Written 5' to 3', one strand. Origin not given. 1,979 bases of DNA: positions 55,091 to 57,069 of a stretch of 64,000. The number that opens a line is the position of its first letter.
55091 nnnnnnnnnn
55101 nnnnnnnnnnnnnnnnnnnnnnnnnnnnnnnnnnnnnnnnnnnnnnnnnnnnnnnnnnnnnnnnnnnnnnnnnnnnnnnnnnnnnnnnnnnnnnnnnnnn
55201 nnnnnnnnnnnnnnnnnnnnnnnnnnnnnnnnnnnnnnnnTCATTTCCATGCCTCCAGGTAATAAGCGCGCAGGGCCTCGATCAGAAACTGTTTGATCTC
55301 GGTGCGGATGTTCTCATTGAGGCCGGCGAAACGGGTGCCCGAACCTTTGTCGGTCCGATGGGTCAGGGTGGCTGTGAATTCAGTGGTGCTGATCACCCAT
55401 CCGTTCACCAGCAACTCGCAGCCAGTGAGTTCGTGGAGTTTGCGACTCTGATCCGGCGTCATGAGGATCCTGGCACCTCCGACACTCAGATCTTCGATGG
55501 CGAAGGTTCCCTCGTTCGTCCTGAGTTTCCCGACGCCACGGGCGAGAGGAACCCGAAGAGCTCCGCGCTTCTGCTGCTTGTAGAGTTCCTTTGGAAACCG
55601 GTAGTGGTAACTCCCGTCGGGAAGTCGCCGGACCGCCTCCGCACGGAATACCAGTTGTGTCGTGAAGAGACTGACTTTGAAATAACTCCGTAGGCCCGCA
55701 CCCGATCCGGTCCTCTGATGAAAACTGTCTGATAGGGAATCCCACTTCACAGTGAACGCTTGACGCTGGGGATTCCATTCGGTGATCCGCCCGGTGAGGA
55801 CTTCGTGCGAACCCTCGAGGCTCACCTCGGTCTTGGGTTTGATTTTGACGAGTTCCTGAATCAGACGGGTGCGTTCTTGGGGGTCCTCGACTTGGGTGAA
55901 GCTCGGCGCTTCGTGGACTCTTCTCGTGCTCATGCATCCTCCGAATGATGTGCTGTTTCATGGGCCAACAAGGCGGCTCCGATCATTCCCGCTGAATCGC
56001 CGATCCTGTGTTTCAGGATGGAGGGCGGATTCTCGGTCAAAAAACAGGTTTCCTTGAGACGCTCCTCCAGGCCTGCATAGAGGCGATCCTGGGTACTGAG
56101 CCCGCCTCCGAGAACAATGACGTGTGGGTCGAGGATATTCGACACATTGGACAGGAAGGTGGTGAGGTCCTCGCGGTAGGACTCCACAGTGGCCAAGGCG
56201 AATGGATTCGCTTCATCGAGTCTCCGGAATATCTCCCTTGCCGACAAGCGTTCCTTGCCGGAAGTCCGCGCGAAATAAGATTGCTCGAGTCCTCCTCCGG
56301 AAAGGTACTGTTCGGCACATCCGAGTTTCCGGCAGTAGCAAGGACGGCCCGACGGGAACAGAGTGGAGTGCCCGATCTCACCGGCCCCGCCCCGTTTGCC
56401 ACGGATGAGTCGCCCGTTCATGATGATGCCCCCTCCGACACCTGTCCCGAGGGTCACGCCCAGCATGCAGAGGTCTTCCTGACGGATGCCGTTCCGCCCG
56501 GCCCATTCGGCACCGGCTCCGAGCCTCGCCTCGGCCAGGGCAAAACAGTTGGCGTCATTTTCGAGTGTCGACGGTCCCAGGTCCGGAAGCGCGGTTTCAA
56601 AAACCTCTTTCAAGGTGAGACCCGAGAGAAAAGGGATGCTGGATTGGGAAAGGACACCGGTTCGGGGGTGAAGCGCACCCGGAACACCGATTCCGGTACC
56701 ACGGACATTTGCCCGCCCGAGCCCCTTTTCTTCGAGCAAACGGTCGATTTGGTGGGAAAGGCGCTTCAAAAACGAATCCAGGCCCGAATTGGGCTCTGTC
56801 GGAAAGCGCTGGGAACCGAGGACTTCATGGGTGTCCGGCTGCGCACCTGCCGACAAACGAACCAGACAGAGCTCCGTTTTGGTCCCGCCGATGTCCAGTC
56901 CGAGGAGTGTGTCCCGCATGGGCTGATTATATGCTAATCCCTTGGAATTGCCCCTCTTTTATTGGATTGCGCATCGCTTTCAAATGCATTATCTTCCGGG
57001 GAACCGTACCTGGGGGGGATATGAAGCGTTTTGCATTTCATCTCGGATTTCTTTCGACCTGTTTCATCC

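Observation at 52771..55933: c-di-GMP effector cluster around tRNA-Met: PilZ fused to a degenerate HD-GYP, plus a YcgR-like PilZ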

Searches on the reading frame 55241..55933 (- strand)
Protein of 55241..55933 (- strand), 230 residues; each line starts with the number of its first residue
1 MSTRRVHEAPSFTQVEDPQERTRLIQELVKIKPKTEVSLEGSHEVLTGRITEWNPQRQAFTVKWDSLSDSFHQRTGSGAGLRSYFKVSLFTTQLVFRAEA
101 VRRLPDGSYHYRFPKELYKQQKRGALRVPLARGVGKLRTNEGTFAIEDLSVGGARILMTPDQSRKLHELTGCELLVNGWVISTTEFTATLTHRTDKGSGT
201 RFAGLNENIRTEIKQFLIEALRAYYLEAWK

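Call 3: search_protein_families(library=pfam, proteins=[window:55241-55933:-], max_evalue=1)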
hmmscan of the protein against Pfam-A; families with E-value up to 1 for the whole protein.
window:55241-55933:- (230 aa): 1 family
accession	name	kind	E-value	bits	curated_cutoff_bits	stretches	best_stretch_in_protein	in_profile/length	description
PF07238.19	PilZ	-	0.0063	17.3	22.5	1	122-218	2-101/102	PilZ domain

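Call 4: search_protein_families(library=ncbifam, proteins=[window:55241-55933:-], max_evalue=1)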
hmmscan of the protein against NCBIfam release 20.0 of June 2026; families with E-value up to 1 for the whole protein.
window:55241-55933:- (230 aa): 0 families

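Call 39: find_homologous_proteins(query=window:55241-55933:-)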
Query window:55241-55933:- (230 aa): 25 proteins with E <= 0.001 among 423 candidates.
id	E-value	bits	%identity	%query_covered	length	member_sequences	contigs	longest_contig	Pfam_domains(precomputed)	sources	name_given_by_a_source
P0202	3.7e-138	476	91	100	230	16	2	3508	-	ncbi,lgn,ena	-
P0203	5.7e-134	462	88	100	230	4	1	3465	-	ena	-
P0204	1.0e-115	403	77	100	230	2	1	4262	-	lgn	-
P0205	3.6e-109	381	73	100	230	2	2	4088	-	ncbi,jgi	jgi:hypothetical protein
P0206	2.3e-103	362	69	99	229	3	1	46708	-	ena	-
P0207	7.6e-85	302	61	99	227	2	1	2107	-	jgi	jgi:hypothetical protein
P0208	9.8e-71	256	53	100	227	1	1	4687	-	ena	-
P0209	1.4e-70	255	51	100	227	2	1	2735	PF07238.20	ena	-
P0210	6.7e-69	250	53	98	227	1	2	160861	-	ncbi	-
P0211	1.1e-66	242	51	99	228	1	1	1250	PF07238.20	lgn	-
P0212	1.2e-65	239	48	99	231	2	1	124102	PF07238.20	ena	-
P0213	6.8e-63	230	50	98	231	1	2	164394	-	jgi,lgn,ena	-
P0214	1.3e-62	229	47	98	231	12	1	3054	-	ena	-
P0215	7.9e-62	226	48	99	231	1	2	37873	-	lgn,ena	-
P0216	9.5e-60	220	47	99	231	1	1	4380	-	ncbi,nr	ncbi:MAG: hypothetical protein EBX52_07545 [Proteobacteria bacterium]|nr:hypothetical protein [Pseud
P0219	4.6e-57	211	47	100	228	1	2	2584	PF07238.20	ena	-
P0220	3.0e-55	205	46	99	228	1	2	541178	PF07238.20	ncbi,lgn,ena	-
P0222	6.2e-52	194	47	99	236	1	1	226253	-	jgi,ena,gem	-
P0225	2.1e-47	179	42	97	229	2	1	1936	PF07238.20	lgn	-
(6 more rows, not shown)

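Call 51: predict_structure(alignment_id=A2)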
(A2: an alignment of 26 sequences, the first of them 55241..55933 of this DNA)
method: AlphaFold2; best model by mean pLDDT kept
length: 230 residues; sequences in the alignment: 26
mean_pLDDT: 85.7   pTM: 0.53
mean pLDDT of the five models: 85.7, 84.8, 82.5, 81.3, 79.8
residues with pLDDT >= 90: 110; 70-90: 100; 50-70: 15; < 50: 5
segments of 3 or more residues with pLDDT < 50: 1-5
pLDDT, mean of each block of 10 residues (from residue 1): 45 89 92 93 90 91 90 75 91 92 91 92 71 89 92 89 86 90 92 87 89 85 71
secondary structure, 60 per line:
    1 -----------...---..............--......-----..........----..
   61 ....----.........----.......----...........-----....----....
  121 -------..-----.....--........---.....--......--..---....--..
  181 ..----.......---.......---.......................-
elements in order: E12-14 H18-31 E34-39 E45-54 E59-64 H69-77 E82-88 E93-103 E109-112 E117-120 E135-139 E142-149 E153-157 H160-165 E173-176 E179-182 E187-193 E197-203 H207-229

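Call 53: fold_search(model_id=the predicted structure, library=pdb)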
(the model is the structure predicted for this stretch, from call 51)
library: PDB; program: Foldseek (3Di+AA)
matches with E <= 10: 856; with E <= 0.001: 16
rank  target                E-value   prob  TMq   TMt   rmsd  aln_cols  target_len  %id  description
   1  5kgo_A                6.8e-10  1.00  0.39  0.41  14.9       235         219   15  Structure of K. pneumonia MrkH-c-di-GMP complex (released 2016-08-17)
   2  3kyf                  2.7e-09  1.00  0.42  0.42  13.8       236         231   11  Crystal structure of P4397 complexed with c-di-GMP (released 2010-04-14)
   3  5ejl                  3.5e-09  1.00  0.38  0.37  16.2       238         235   15  MrkH, A novel c-di-GMP dependence transcription regulatory factor. (released 2016-10-19)
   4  5y6f                  1.1e-08  1.00  0.39  0.40  15.4       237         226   15  Crystal structure of YcgR in complex with c-di-GMP from Escherichia coli (released 2018-07-18)
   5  5kgo_D                1.5e-08  1.00  0.37  0.38  16.9       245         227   16  Structure of K. pneumonia MrkH-c-di-GMP complex (released 2016-08-17)
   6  5kec_D                3.2e-08  1.00  0.39  0.40  16.5       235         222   14  Structure of K. pneumonia MrkH in its apo state. (released 2016-08-17)
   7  5ked_A                4.2e-08  1.00  0.38  0.37  16.4       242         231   14  Structure of the 2.65 Angstrom P2(1) crystal of K. pneumonia MrkH (released 2016-08-17)
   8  2gjg                  8.1e-08  1.00  0.41  0.39  12.9       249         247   11  CRYSTAL STRUCTURE OF A PILZ-CONTAINING PROTEIN (PP4397) FROM PSEUDOMONAS PUTIDA KT2440 AT 2.25 A RESOLUTION (released 2006-04-25)
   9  5kec_A                8.9e-08  1.00  0.39  0.39  16.4       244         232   14  Structure of K. pneumonia MrkH in its apo state. (released 2016-08-17)
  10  5ked_B                2.1e-07  1.00  0.37  0.38  16.5       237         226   14  Structure of the 2.65 Angstrom P2(1) crystal of K. pneumonia MrkH (released 2016-08-17)
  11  2rde_B                1.0e-06  1.00  0.39  0.40  16.1       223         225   16  Crystal structure of VCA0042 complexed with c-di-GMP (released 2007-10-30)
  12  3kyg_A                1.3e-06  1.00  0.40  0.41  12.7       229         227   17  Crystal structure of VCA0042 (L135R) complexed with c-di-GMP (released 2010-04-14)
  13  1yln                  1.5e-06  1.00  0.42  0.43   8.1       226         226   15  The Crystal Structure of the Protein of Unknown Function VCA0042 from Vibrio cholerae O1 (released 2005-03-08)
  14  2rde_A                1.5e-06  1.00  0.38  0.39  15.9       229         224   16  Crystal structure of VCA0042 complexed with c-di-GMP (released 2007-10-30)
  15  5vx6_A                1.7e-06  1.00  0.32  0.35  13.3       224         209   10  Structure of Bacillus subtilis Inhibitor of motility (MotI/DgrA) (released 2017-11-22)
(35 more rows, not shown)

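Call 56: find_encoding_contigs(protein=P0220, flank=5000, max_places=1)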
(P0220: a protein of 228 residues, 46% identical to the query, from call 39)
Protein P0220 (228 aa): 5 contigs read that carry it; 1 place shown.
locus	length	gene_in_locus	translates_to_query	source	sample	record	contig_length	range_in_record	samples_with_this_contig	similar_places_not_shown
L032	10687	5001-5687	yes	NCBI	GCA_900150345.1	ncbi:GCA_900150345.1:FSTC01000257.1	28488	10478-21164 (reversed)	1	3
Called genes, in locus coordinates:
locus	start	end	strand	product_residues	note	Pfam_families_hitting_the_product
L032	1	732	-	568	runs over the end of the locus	PF21760:SecD_1st, PF22599:SecDF_P1_head, PF02355:SecD_SecF_C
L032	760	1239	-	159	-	PF02699:YajC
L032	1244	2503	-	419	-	PF01702:TGT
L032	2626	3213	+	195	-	-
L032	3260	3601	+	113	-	PF06127:Mpo1-like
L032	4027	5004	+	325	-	PF00480:ROK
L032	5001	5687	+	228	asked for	PF07238:PilZ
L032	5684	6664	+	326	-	PF00561:Abhydrolase_1, PF12697:Abhydrolase_6, PF12146:Hydrolase_4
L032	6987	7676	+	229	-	-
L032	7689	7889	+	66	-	-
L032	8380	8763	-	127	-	-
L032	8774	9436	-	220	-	-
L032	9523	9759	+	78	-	PF13560:HTH_31, PF01381:HTH_3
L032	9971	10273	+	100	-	-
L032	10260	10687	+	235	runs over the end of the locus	PF00589:Phage_integrase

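Call 57: find_encoding_contigs(protein=P0213, flank=5000, max_places=1)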
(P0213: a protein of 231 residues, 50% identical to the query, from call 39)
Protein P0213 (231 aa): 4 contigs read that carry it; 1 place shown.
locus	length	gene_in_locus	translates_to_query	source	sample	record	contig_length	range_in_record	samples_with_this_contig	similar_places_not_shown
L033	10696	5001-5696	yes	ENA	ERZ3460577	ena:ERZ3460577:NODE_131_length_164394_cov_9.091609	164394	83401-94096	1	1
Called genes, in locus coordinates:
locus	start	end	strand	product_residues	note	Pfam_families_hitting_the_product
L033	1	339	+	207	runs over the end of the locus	-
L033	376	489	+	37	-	-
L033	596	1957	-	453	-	PF00037:Fer4 (weak), PF12797:Fer4_2 (weak), PF12837:Fer4_6 (weak), PF13237:Fer4_10, PF14697:Fer4_21 (weak), PF07992:Pyr_redox_2, PF13738:Pyr_redox_3, PF00070:Pyr_redox (weak), +10 more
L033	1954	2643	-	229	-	-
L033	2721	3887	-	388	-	PF03562:MltA, PF06725:3D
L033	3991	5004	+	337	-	PF00480:ROK, PF01869:BcrAD_BadFG (faint)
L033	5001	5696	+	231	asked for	-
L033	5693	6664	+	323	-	PF00561:Abhydrolase_1, PF12146:Hydrolase_4, PF12697:Abhydrolase_6 (weak)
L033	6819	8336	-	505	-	PF13387:Lnb_N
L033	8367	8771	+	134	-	PF08308:PEGA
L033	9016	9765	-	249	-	PF05090:HTTM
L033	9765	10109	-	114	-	-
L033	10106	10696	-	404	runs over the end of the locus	PF00375:SDF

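Call 58: find_encoding_contigs(protein=P0222, flank=5000, max_places=1)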
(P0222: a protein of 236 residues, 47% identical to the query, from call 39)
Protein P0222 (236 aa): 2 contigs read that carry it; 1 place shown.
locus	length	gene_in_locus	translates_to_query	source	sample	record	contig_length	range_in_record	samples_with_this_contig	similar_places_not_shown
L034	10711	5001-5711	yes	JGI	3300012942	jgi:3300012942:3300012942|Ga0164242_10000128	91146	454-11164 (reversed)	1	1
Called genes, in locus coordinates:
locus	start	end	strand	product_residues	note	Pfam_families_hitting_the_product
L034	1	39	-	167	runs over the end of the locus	PF02699:YajC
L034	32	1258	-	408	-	PF01702:TGT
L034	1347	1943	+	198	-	PF01797:Y1_Tnp (weak)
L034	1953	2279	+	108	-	PF06127:Mpo1-like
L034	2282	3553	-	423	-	PF03562:MltA, PF06725:3D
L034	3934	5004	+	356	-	PF00480:ROK, PF01869:BcrAD_BadFG (faint)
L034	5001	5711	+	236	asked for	-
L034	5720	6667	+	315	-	PF00561:Abhydrolase_1, PF12146:Hydrolase_4, PF12697:Abhydrolase_6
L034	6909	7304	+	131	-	-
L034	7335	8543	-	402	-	PF00144:Beta-lactamase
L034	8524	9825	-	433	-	PF00206:Lyase_1, PF10397:ADSL_C (weak)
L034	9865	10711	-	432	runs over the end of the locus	?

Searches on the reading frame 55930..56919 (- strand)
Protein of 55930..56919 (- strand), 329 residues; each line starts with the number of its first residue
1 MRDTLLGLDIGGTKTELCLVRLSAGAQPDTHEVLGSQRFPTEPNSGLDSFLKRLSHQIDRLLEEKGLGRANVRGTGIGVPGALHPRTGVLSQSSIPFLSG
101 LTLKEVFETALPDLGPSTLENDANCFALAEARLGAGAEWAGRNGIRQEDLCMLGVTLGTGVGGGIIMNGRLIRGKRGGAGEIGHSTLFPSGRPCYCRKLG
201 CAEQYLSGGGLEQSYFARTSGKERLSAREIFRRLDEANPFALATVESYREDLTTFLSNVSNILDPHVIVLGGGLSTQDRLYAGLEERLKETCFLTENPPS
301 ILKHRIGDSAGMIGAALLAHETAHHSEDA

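Call 3: search_protein_families(library=pfam, proteins=[window:55930-56919:-], max_evalue=1)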
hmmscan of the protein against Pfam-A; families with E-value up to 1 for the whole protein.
window:55930-56919:- (329 aa): 3 families
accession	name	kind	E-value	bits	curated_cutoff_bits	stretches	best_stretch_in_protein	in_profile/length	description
PF00480.26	ROK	-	4.8e-55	187.6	22.9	1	6-321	2-293/294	ROK family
PF01869.26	BcrAD_BadFG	-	1.2e-07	32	31.5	2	6-82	1-72/271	BadF/BadG/BcrA/BcrD ATPase family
PF02685.22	Glucokinase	-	0.00011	21.8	22.1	1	9-260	4-247/314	Glucokinase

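Call 4: search_protein_families(library=ncbifam, proteins=[window:55930-56919:-], max_evalue=1)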
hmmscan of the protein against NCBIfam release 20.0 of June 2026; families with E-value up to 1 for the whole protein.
window:55930-56919:- (329 aa): 14 families
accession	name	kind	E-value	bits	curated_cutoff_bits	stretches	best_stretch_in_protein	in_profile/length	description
NF009835.0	PRK13310.1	equivalog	9e-49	166.4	380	1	6-319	3-300/303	N-acetylglucosamine kinase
NF007108.0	PRK09557.1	equivalog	1.1e-45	156.3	443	1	6-319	4-300/303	fructokinase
TIGR00744.1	ROK_glcA_fam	subfamily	1.5e-43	149.3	260.35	1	6-321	1-310/318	ROK family glucokinase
NF007251.0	PRK09698.1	equivalog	1.7e-32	112.9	253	1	2-323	5-300/304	allose kinase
NF003461.0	PRK05082.1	subfamily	1.8e-28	99.8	283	1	5-322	3-289/291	N-acetylmannosamine kinase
NF047821.1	NactlManKinNanK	equivalog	1.2e-27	97.2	450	1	5-321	3-288/288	N-acetylmannosamine kinase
NF045551.1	GK_Pyrobac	equivalog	7.4e-25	87.8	500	1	152-323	113-284/294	ATP-dependent glucokinase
NF042998.1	bglucokin_BglK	equivalog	3.9e-22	78.8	550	1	71-316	53-282/291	beta-glucoside kinase BglK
NF009836.0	PRK13311.1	equivalog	2.6e-19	69.5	551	1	7-264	4-245/256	N-acetyl-D-glucosamine kinase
NF049930.1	TransRegMlc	equivalog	1.1e-16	61.1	530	1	48-318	122-389/405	sugar metabolism global transcriptional regulator Mlc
NF047937.1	TransRegNagC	equivalog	4.1e-16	59.2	650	1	47-280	115-343/399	DNA-binding transcriptional regulator NagC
NF045942.1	PolPhglucPhase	equivalog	1.5e-11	44.5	250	2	6-175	3-149/242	polyphosphate--glucose phosphotransferase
NF001415.0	PRK00292.1-2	equivalog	0.00061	19.1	333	1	4-169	3-157/346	glucokinase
NF045550.1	FrctkaseScrK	equivalog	0.0015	18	400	1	151-186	125-158/293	fructokinase ScrK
